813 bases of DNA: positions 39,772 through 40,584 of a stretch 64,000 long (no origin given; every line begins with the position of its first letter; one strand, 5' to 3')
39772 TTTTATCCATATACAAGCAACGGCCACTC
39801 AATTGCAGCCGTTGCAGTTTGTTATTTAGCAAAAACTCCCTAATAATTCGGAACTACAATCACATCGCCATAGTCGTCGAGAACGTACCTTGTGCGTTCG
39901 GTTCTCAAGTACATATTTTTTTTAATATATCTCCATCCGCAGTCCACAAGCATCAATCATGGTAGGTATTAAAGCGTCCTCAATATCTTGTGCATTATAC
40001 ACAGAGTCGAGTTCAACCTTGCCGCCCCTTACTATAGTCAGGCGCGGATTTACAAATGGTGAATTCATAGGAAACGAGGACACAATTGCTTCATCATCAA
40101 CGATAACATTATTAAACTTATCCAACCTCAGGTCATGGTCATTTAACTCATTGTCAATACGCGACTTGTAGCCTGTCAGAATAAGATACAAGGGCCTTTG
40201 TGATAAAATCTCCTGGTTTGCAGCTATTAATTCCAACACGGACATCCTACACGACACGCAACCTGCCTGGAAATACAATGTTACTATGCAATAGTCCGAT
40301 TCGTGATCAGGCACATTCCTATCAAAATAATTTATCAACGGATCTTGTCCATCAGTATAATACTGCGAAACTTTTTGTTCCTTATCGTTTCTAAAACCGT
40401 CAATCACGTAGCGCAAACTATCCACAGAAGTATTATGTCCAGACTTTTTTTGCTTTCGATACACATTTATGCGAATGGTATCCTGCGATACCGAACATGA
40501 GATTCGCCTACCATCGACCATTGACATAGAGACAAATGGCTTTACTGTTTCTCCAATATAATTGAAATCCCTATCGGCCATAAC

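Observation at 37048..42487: AT-rich accessory island built from two tandem ~2.55 kb cassettes of unknown function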

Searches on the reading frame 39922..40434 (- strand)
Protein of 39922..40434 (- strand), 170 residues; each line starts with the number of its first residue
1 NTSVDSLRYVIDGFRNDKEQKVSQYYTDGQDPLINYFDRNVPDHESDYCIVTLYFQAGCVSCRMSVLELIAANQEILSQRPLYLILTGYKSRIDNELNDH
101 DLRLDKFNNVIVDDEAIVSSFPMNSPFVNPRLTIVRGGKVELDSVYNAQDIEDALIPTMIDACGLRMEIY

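Call 49: search_protein_families(library=pfam, proteins=[window:39922-40434:-], max_evalue=5)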
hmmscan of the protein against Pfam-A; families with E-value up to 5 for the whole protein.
window:39922-40434:- (170 aa): 0 families

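Call 50: search_solved_structures(query=window:39922-40434:-, max_evalue=10)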
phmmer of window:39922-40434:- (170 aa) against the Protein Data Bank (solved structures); distinct sequences matched with E-value up to 10: 0.
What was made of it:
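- On Thioredoxin-fold oxidoreductase (TlpA/ResA-like), for w564: A single-sequence search finds nothing (call 50).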

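Call 57: search_solved_structures(query=A6, max_evalue=10, show_alignments=3)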
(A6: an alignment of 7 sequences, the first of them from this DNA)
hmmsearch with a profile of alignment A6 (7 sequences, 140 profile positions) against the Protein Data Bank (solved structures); distinct sequences matched with E-value up to 10: 4.
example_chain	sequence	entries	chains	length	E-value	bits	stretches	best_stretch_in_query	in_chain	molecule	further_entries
4bhv_A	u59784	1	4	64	0.14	15.4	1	33-76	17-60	PHOSPHOPROTEIN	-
8t4c_A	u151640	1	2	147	0.19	14.9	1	11-111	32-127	Thioredoxin oxidoreductase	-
4c5q_A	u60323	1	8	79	0.33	14.1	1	33-76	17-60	PHOSPHOPROTEIN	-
3zdo_A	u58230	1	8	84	0.37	14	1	33-76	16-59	PHOSPHOPROTEIN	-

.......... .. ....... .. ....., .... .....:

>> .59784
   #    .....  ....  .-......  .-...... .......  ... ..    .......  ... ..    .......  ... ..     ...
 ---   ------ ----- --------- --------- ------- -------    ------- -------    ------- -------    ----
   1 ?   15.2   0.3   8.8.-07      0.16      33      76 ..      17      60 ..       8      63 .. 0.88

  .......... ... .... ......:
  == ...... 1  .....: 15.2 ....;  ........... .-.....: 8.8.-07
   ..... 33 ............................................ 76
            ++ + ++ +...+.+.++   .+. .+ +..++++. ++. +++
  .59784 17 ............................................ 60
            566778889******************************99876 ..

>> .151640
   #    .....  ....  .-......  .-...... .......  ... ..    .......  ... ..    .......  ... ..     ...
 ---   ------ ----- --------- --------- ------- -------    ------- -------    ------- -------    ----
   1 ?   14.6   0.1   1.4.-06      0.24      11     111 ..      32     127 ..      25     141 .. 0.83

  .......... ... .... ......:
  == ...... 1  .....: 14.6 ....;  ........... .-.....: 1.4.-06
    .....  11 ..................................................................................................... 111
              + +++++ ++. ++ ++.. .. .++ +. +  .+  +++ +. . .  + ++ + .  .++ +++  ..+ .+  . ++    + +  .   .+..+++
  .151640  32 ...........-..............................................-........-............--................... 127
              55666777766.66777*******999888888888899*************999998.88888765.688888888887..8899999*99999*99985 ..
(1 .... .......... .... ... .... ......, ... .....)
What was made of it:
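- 39949..40293 (-): Thioredoxin-topology domain of w564 (residues 442-556). The CxxC is at 40260-40249 and the conserved Pro of NPRLTIV lies before the fourth strand. Profile A6 against PDB 8t4c_A 'thioredoxin oxidoreductase' gives E 0.19, with CxxC and Pro in register (call 57).
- On Thioredoxin-fold oxidoreductase (TlpA/ResA-like), for w564: Profile against PDB 8t4c_A gives E 0.19, with motifs in register (call 57).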

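Call 58: search_protein_families(library=pfam, alignment_id=A6, max_evalue=10)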
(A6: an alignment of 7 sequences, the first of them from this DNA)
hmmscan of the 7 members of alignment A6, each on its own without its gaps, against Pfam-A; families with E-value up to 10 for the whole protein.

A. member 1, seq(140 aa): 1 family
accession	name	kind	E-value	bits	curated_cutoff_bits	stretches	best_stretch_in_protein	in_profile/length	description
PF01106.22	NifU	-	0.17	12.5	27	1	17-42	28-51/67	NifU-like domain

B. families by the number of members that match (of 7 scanned): 4 families
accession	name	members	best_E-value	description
PF00578.27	AhpC-TSA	2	0.024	AhpC/TSA family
PF24337.1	DUF7505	1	0.13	Domain of unknown function (DUF7505)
PF01106.22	NifU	1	0.17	NifU-like domain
PF19247.4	DUF5895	1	0.18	Family of unknown function (DUF5895)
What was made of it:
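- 39949..40293 (-): AhpC-TSA is hit weakly by 2 of 7 members (call 58).
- On Thioredoxin-fold oxidoreductase (TlpA/ResA-like), for w564: AhpC-TSA gives E 0.024 in 2 of 7 members (call 58).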
